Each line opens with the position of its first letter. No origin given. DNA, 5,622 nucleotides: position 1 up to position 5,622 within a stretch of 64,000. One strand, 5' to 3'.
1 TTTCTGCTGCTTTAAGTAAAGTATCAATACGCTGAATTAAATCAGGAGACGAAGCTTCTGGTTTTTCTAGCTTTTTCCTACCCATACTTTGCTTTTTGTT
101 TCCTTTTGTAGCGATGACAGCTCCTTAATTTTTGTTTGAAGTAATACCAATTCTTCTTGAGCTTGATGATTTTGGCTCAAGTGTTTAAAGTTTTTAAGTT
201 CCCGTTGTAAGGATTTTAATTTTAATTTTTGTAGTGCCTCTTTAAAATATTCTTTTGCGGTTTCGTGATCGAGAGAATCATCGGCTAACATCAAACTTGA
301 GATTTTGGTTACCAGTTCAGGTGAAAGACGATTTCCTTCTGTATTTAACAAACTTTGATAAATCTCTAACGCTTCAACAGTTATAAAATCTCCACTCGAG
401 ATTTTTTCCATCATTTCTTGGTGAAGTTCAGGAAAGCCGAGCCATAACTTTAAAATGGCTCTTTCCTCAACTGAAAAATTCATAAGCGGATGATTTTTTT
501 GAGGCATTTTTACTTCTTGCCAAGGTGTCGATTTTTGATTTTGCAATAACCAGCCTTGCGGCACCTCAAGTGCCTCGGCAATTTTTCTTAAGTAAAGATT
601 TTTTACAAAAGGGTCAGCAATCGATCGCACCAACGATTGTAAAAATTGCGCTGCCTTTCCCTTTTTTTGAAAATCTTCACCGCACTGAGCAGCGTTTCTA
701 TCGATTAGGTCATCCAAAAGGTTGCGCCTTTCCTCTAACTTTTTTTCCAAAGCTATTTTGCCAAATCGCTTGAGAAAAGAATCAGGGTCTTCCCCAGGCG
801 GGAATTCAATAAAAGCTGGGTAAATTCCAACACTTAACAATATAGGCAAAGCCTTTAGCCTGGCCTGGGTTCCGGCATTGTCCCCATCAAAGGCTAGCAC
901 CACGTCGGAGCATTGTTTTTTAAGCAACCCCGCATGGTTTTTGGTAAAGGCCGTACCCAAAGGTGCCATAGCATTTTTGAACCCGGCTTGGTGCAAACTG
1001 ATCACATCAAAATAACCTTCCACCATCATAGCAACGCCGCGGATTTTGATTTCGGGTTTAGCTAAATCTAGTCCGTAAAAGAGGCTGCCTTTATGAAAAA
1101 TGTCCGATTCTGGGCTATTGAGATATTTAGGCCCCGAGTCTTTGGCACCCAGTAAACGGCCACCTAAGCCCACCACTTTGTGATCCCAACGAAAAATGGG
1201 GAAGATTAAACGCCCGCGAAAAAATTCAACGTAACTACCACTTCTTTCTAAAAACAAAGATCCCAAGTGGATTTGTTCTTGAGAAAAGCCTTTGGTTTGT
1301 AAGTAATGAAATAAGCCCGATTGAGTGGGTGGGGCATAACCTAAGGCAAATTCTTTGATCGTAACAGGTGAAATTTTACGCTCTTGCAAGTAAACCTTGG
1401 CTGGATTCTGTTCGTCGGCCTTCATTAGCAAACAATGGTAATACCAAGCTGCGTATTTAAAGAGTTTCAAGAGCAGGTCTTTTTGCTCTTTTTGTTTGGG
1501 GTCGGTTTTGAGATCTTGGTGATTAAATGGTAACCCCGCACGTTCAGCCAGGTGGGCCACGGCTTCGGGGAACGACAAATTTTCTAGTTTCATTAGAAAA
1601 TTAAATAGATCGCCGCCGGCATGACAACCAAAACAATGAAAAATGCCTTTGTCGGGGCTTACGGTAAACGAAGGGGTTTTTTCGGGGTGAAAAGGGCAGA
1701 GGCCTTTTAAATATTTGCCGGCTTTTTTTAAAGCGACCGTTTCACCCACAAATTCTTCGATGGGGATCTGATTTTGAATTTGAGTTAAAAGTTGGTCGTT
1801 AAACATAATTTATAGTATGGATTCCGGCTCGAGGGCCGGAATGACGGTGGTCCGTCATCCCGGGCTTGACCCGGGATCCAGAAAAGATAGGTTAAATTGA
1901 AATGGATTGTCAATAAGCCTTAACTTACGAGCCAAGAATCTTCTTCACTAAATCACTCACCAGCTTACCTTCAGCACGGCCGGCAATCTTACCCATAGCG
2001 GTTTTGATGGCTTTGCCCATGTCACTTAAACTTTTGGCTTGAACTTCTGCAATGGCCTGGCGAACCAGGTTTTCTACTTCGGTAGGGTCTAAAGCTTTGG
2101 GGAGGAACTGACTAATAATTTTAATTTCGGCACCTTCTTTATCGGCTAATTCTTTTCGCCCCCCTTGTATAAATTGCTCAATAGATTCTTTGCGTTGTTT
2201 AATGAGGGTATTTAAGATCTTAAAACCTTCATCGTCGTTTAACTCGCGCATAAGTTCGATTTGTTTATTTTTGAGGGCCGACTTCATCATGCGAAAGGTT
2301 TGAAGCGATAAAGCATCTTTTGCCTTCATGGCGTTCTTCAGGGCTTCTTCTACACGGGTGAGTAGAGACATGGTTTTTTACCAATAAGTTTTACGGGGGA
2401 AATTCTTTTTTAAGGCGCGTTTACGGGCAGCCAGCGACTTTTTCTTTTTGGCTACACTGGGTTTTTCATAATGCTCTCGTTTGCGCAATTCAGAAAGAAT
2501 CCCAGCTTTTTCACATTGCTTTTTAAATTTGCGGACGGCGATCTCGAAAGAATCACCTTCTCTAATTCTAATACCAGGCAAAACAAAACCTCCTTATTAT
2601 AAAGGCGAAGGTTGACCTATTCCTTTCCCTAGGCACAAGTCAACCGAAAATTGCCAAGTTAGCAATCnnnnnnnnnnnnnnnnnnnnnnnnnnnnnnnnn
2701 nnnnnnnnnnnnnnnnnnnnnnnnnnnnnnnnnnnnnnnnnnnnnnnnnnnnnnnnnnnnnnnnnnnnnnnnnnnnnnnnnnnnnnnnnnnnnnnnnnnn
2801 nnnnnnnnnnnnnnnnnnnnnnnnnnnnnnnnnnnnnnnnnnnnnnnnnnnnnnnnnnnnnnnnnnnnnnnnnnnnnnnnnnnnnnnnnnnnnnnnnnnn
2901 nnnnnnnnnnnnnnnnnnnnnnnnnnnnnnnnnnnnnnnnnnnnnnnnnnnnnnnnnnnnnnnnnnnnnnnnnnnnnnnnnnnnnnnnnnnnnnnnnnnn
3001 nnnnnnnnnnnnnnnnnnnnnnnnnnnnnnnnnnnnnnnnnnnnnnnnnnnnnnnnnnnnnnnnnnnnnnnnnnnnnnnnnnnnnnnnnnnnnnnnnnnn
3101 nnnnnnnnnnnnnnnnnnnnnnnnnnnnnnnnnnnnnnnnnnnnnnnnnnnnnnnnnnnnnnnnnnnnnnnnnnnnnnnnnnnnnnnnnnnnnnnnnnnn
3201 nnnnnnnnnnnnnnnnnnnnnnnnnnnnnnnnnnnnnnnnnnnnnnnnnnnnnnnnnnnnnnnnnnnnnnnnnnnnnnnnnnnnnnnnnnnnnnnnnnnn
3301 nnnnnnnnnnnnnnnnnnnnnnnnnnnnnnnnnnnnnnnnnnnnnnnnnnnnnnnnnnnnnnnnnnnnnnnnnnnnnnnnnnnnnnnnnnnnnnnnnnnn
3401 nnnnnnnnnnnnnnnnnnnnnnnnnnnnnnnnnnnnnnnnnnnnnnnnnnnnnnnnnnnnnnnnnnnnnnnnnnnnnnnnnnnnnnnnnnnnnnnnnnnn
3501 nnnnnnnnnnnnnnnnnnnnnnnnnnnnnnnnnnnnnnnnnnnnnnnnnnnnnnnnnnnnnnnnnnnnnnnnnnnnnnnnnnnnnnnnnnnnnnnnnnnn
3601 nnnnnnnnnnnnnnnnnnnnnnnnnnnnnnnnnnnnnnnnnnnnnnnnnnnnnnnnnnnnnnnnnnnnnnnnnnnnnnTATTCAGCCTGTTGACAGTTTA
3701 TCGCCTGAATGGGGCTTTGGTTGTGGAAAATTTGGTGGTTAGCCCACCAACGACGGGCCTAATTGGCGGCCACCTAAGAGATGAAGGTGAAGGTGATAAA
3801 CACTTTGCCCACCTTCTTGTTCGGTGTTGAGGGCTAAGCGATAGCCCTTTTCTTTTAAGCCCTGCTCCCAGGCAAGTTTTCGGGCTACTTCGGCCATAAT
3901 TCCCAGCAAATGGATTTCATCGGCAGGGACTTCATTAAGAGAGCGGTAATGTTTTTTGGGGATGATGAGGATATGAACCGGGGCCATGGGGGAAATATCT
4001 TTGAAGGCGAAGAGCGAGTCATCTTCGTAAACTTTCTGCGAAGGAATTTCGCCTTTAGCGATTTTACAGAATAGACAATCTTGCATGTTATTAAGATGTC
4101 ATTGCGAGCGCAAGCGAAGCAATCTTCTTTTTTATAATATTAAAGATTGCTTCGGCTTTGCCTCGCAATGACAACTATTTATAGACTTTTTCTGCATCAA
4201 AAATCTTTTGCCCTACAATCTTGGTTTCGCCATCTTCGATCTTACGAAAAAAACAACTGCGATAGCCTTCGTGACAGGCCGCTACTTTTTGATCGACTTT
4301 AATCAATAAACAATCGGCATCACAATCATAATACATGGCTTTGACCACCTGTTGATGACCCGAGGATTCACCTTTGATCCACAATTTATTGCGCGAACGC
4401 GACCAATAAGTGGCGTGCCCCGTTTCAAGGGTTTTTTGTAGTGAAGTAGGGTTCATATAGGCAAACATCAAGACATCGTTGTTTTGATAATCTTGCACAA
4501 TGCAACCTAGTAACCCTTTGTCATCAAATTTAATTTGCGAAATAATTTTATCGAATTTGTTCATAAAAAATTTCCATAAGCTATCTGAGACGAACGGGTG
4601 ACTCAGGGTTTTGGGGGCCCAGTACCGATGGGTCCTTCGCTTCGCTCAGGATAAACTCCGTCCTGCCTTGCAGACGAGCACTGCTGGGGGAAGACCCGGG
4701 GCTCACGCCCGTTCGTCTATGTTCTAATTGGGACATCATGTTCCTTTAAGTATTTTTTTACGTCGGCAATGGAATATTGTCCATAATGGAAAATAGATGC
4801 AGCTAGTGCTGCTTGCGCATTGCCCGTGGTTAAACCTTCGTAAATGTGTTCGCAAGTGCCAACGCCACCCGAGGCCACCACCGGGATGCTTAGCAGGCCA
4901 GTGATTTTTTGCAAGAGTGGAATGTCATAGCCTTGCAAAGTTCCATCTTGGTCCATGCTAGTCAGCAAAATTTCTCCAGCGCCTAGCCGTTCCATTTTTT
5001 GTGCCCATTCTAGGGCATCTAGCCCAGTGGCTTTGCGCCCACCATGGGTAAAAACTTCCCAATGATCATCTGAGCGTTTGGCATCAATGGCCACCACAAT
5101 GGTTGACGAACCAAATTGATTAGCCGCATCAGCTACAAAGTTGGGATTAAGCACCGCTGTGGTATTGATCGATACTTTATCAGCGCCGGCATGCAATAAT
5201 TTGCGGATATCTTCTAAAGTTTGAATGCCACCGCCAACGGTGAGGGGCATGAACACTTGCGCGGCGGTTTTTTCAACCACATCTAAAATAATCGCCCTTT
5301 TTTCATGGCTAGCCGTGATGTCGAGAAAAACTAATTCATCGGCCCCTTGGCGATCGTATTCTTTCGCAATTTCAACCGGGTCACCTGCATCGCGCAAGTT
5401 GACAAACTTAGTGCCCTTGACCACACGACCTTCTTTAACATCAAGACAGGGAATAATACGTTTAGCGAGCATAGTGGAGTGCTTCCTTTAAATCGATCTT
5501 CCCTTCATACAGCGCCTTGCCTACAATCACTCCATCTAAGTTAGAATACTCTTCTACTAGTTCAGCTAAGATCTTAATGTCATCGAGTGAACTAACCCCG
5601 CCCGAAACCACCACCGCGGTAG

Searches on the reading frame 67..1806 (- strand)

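Call 85: search_protein_families(library=pfam, proteins=[window:67-1806:-], max_evalue=0.000001)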
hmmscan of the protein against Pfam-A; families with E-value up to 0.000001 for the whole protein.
window:67-1806:- (579 aa): 5 families
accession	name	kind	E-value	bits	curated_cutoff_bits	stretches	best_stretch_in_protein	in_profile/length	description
PF01807.25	Zn_ribbon_DnaG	-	2.5e-33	114.2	24.9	1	4-96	3-95/98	CHC2 zinc finger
PF08275.17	DNAG_N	-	1.6e-32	112.7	26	1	123-250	2-128/128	DNA primase catalytic core, N-terminal domain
PF13155.12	Toprim_2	-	2.7e-20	73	22.1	1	261-345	2-88/88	Toprim-like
PF13662.12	Toprim_4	-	1.7e-17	63.9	25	1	258-323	2-74/85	Toprim domain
PF01751.28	Toprim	-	6.4e-12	45.9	23.1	1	260-324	3-85/96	Toprim domain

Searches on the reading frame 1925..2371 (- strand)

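Call 85: search_protein_families(library=pfam, proteins=[window:1925-2371:-], max_evalue=0.000001)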
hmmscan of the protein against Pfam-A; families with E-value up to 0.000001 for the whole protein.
window:1925-2371:- (148 aa): 1 family
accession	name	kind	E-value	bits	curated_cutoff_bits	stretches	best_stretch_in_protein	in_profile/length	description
PF09424.15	YqeY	-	4.8e-46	156.8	27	1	6-146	3-143/143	Yqey-like protein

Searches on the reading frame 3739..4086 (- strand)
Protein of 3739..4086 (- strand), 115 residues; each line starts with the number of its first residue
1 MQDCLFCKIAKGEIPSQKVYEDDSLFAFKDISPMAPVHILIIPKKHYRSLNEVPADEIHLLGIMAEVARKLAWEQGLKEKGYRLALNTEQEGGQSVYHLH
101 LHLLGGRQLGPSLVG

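Call 85: search_protein_families(library=pfam, proteins=[window:3739-4086:-], max_evalue=0.000001)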
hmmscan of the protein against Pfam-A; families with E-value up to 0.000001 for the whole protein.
window:3739-4086:- (115 aa): 2 families
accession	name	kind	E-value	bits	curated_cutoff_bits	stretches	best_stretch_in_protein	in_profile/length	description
PF01230.28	HIT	-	2.1e-27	96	21.5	1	11-108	1-97/98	HIT domain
PF11969.13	DcpS_C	-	1.7e-25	90.1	24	1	4-105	2-101/114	Scavenger mRNA decapping enzyme C-term binding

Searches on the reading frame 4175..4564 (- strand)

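Call 85: search_protein_families(library=pfam, proteins=[window:4175-4564:-], max_evalue=0.000001)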
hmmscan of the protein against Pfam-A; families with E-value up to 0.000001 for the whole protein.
window:4175-4564:- (129 aa): 1 family
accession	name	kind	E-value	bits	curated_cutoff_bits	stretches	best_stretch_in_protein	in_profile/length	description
PF01502.23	PRA-CH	-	2.1e-34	117.7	27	1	33-106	1-74/74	Phosphoribosyl-AMP cyclohydrolase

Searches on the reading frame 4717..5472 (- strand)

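Call 85: search_protein_families(library=pfam, proteins=[window:4717-5472:-], max_evalue=0.000001)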
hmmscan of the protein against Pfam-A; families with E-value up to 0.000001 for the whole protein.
window:4717-5472:- (251 aa): 2 families
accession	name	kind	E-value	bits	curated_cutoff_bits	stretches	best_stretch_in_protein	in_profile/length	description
PF00977.27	His_biosynth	-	1.3e-87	293.5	23.6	1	5-233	1-227/228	Histidine biosynthesis protein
PF02581.23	TMP-TENI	-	3.6e-07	30.2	27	0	36-102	108-176/180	Thiamine monophosphate synthase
